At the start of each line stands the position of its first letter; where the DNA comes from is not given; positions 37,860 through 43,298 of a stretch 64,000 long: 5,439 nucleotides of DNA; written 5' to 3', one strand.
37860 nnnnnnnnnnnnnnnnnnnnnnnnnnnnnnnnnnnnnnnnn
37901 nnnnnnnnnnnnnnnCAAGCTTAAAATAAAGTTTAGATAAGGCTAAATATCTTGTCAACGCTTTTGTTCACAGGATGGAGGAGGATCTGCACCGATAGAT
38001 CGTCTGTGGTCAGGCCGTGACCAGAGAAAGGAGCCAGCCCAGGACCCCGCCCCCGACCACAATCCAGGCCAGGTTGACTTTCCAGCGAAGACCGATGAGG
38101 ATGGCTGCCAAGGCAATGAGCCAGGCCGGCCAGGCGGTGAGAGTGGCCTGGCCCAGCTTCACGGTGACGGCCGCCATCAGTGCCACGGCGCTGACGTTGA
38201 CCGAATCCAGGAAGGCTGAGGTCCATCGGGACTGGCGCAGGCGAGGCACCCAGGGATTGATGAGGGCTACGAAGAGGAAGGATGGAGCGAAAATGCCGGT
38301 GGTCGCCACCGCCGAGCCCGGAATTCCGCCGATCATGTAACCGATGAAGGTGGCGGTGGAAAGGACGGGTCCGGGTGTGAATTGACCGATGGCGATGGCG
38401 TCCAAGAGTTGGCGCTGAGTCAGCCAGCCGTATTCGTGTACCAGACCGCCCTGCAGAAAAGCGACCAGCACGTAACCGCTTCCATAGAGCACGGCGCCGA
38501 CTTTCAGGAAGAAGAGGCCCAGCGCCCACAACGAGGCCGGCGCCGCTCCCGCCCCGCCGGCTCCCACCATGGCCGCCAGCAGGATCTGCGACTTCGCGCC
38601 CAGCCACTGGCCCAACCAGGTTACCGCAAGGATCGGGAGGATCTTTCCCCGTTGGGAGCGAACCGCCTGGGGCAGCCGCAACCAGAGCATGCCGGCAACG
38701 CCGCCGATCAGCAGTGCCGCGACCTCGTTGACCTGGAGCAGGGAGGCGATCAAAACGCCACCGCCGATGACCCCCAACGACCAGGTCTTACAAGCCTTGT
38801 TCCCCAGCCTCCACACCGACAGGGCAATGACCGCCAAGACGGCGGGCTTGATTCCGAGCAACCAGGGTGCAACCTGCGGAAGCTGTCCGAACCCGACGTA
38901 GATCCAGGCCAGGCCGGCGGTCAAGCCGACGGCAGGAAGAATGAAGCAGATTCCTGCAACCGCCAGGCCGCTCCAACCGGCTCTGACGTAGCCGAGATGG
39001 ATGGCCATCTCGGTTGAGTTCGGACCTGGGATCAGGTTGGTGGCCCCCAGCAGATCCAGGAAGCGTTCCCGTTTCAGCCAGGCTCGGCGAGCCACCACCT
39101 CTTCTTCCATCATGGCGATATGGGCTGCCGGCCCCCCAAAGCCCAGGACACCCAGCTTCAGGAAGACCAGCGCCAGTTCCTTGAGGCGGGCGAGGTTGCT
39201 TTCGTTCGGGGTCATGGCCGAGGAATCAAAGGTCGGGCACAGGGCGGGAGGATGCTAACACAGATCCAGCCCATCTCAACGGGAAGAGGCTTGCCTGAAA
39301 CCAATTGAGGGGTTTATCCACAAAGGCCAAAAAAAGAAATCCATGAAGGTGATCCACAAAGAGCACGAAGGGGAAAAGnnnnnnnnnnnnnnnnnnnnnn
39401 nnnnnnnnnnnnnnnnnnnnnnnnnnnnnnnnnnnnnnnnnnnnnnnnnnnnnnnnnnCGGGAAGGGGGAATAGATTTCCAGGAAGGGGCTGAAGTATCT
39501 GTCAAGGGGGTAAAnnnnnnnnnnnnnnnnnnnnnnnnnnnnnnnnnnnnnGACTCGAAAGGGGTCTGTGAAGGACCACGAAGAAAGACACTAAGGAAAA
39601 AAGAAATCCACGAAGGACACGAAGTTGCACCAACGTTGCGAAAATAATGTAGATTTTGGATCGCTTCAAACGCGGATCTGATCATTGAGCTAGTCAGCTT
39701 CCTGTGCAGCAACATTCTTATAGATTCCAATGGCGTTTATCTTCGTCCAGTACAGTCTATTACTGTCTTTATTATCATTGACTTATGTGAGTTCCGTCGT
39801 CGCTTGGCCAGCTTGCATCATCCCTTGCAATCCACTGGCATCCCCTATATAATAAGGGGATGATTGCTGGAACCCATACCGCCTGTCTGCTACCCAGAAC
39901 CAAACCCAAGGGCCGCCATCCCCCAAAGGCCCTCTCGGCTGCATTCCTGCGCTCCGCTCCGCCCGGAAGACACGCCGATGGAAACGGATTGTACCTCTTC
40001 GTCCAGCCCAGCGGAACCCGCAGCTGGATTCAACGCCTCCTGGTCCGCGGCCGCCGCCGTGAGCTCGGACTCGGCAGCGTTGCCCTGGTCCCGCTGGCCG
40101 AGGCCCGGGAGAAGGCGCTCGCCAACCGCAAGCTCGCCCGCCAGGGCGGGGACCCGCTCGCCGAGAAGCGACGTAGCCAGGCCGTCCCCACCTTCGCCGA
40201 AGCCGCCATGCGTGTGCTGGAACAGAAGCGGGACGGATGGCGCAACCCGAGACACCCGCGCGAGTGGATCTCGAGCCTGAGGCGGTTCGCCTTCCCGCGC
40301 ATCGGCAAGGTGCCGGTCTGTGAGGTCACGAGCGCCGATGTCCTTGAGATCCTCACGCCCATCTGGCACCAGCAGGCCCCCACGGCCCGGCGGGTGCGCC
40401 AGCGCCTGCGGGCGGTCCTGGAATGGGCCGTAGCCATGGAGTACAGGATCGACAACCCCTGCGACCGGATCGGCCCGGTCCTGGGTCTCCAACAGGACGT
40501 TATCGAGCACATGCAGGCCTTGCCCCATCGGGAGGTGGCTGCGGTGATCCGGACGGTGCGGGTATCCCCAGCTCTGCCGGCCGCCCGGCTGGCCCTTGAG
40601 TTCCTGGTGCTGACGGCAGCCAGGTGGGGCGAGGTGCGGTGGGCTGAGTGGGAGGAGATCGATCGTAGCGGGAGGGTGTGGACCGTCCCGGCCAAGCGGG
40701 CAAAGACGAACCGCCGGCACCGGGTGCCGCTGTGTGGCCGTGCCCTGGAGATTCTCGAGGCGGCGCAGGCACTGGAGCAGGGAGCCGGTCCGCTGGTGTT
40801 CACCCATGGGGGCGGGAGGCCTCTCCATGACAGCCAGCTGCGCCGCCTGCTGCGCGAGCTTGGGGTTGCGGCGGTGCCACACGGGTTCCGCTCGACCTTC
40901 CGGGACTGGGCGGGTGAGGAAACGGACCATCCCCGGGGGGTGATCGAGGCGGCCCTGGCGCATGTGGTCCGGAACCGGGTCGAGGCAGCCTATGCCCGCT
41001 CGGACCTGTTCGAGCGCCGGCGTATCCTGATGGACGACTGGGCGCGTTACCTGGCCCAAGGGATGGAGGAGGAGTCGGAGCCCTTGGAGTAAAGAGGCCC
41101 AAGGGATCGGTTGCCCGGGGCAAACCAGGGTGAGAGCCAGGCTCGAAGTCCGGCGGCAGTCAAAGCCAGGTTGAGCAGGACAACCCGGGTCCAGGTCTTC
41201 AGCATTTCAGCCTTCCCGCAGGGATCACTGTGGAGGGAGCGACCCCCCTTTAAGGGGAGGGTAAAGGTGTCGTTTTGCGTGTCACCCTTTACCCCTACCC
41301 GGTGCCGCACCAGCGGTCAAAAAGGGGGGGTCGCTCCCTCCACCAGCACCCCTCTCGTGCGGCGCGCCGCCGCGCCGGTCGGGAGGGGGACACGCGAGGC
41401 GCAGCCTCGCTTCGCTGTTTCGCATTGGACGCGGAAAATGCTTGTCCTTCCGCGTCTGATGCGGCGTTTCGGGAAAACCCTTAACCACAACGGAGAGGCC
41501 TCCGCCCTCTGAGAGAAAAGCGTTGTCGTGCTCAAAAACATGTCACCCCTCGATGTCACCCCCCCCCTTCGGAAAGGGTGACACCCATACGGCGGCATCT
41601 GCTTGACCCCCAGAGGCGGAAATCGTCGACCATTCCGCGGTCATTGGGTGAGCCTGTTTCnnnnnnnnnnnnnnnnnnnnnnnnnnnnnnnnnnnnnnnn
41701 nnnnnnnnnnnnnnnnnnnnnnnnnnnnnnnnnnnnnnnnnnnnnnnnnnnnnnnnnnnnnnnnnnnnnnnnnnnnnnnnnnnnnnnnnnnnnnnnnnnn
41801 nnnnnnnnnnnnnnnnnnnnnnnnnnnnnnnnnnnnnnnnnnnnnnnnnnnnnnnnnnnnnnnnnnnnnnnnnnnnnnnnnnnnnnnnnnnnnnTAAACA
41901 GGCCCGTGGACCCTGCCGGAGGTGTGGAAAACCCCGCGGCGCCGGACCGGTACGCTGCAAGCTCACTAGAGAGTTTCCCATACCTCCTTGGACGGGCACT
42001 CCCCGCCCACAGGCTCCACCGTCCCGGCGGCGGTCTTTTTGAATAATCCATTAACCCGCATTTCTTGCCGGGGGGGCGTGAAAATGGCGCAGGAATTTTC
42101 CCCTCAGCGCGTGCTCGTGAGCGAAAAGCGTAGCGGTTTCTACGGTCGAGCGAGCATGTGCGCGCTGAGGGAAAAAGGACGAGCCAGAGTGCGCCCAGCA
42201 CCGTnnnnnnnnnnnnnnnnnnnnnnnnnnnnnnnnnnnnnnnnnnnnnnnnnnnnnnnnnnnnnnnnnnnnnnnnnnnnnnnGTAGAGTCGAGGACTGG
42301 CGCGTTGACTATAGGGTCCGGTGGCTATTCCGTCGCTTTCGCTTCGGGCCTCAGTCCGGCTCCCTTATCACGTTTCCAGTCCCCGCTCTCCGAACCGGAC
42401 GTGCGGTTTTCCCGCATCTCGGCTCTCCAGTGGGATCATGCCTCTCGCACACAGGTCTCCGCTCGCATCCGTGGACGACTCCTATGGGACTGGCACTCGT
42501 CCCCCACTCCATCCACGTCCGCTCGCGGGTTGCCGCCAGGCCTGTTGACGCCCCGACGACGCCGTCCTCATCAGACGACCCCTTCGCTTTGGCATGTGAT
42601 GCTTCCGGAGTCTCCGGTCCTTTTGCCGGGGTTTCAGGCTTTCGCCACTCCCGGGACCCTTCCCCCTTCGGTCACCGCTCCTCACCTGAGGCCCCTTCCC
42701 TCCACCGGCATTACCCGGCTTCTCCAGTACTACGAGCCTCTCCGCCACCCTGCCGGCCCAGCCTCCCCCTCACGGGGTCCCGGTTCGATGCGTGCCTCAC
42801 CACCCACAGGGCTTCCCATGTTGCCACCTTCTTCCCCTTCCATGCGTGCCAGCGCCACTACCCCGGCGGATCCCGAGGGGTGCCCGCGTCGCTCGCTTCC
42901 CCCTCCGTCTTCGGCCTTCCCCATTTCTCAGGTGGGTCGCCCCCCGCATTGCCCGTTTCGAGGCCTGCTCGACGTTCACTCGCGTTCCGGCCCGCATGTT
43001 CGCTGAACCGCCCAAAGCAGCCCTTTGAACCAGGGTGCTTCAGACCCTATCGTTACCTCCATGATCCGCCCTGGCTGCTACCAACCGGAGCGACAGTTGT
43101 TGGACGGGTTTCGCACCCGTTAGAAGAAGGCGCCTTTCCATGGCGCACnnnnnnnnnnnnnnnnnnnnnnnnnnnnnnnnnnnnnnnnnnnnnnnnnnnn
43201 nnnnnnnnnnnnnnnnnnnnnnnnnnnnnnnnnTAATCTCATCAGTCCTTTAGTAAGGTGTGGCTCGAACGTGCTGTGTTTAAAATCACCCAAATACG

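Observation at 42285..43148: ORF-less group II intron sitting inside the terminal inverted repeat of a MITE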

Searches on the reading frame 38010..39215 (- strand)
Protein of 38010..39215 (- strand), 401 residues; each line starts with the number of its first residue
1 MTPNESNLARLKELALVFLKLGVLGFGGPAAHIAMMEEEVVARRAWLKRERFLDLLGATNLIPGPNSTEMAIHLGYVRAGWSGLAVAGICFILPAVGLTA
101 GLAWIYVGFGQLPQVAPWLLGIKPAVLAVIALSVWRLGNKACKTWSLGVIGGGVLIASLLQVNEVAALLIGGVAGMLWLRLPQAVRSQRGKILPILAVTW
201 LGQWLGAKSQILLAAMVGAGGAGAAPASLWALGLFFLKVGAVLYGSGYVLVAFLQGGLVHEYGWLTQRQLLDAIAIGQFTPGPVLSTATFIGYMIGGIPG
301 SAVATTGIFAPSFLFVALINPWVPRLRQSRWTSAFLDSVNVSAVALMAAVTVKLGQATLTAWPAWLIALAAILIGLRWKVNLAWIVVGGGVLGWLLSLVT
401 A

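Call 10: search_protein_families(library=pfam, proteins=[window:38010-39215:-], max_evalue=0.001)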
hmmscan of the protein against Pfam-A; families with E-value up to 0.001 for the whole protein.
window:38010-39215:- (401 aa): 1 family
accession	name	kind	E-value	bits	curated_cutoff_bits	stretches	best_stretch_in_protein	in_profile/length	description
PF02417.20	Chromate_transp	-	6.6e-83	277.2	28.6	2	230-394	1-166/166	Chromate transporter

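Call 12: find_encoding_contigs(protein=window:38010-39215:-, flank=10000, max_places=4)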
Protein window:38010-39215:- (401 aa): no gene with exactly this product is on record in the collection.

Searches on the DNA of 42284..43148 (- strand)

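Call 69: search_dna_similar(query=window:42284-43148:-, collection=plasmids, mode=distant, max_rows=30)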
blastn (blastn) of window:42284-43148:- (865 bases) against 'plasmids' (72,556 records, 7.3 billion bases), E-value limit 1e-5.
Records with a match: 95; places in all: 192; records where one place covers at least 80% of the query: 0.
Best place of each record, by identity: 90-95% 3; 80-90% 12; 60-80% 80.
By first word of the organism name: Bradyrhizobium 17; Rhizobium 15; Paraburkholderia 11; Enterobacter 8; Mesorhizobium 7; Microvirga 5; Sinorhizobium 5; Burkholderia 3; Cupriavidus 3; Caballeronia 2; and 16 more.
By predicted mobility (MOB-suite, as given by PLSDB): conjugative 47; non-mobilizable 33; mobilizable 15.
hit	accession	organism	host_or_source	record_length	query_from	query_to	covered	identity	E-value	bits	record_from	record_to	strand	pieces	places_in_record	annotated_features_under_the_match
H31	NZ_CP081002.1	Sphingobium sp. V4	cell culture,soil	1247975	57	568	59%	68.4%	9e-32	146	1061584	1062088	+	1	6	record has no annotation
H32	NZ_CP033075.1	Buttiauxella sp. 3AFRM03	Cerambycidae sp.,pure isolate,larvae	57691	1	463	54%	73.6%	2e-64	254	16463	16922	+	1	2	ltrA: group II intron reverse transcriptase/maturase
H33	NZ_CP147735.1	Xenorhabdus sp. TH1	Steinernema sp. a AB-2023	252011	1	463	54%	73.2%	1e-61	245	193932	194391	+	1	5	hypothetical protein | ltrA: group II intron reverse transcriptase/maturase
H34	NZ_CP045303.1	Azotobacter salinestris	cell culture,soil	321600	50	522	55%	69.1%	7e-27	129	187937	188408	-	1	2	none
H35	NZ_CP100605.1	Bradyrhizobium sp. Ash2021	-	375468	1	463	54%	69.8%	4e-36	160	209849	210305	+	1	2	none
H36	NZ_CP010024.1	Paraburkholderia fungorum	Microbial isolate culture,White-rot ...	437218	1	463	54%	69.3%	6e-34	153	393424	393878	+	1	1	none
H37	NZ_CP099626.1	Paraburkholderia fungorum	Arabidopsis thaliana,pure culture,leaf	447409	1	463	54%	69.3%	6e-34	153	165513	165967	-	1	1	none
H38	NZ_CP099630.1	Paraburkholderia fungorum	Arabidopsis thaliana,pure culture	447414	1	463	54%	69.3%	6e-34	153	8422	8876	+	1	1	none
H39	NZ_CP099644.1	Paraburkholderia fungorum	Arabidopsis thaliana,pure culture,leaf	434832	1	463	54%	69.3%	6e-34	153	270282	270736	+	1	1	none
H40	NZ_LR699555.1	Paraburkholderia dioscoreae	-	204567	1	463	54%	69.1%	5e-29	136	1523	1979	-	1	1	none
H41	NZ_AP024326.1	Caballeronia sp. NK8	-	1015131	1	463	54%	68.6%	6e-28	133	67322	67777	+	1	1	record has no annotation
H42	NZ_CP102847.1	Microvirga terrae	soil,soil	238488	1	463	54%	67.5%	7e-21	109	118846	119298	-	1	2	none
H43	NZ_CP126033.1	Bradyrhizobium elkanii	Glycine max,soybean,root nodule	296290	1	459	53%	68.0%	4e-24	121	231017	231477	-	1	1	none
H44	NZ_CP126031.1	Bradyrhizobium elkanii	Glycine max,soybean,root nodule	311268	1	459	53%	68.0%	4e-24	121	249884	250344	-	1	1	none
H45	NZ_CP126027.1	Bradyrhizobium elkanii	Glycine max,soybean,root nodule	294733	1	459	53%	68.0%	4e-24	121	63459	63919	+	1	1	none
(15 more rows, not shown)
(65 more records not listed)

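Call 70: get_annotated_region(hit=H32, flank=3500)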
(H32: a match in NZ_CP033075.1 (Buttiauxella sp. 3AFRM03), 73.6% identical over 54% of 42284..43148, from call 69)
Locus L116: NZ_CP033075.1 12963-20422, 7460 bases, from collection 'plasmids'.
description: Buttiauxella sp. 3AFRM03 plasmid pBTX_57, complete sequence
organism: Buttiauxella sp. 3AFRM03 (NCBI taxid 2479367)
taxonomy: Bacteria; Pseudomonadota; Gammaproteobacteria; Enterobacterales; Enterobacteriaceae; Buttiauxella; Buttiauxella sp. 3AFRM03
host: -; source: Cerambycidae sp.,pure isolate,larvae; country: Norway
typing (MOB-suite, as given by PLSDB): mobilizable; relaxase MOBC
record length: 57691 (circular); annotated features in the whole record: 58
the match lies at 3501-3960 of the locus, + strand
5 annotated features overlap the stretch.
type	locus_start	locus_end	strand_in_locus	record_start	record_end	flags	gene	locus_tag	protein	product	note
CDS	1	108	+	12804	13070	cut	-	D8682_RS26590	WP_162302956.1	hypothetical protein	-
CDS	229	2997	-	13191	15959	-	-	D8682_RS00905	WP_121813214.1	hypothetical protein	-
CDS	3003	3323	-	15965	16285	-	-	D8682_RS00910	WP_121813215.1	hypothetical protein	-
CDS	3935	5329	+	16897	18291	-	ltrA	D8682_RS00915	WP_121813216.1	group II intron reverse transcriptase/maturase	GO:0000373 - Group II intron splicing [Evidence IEA]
CDS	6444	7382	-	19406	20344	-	-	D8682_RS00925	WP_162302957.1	hypothetical protein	-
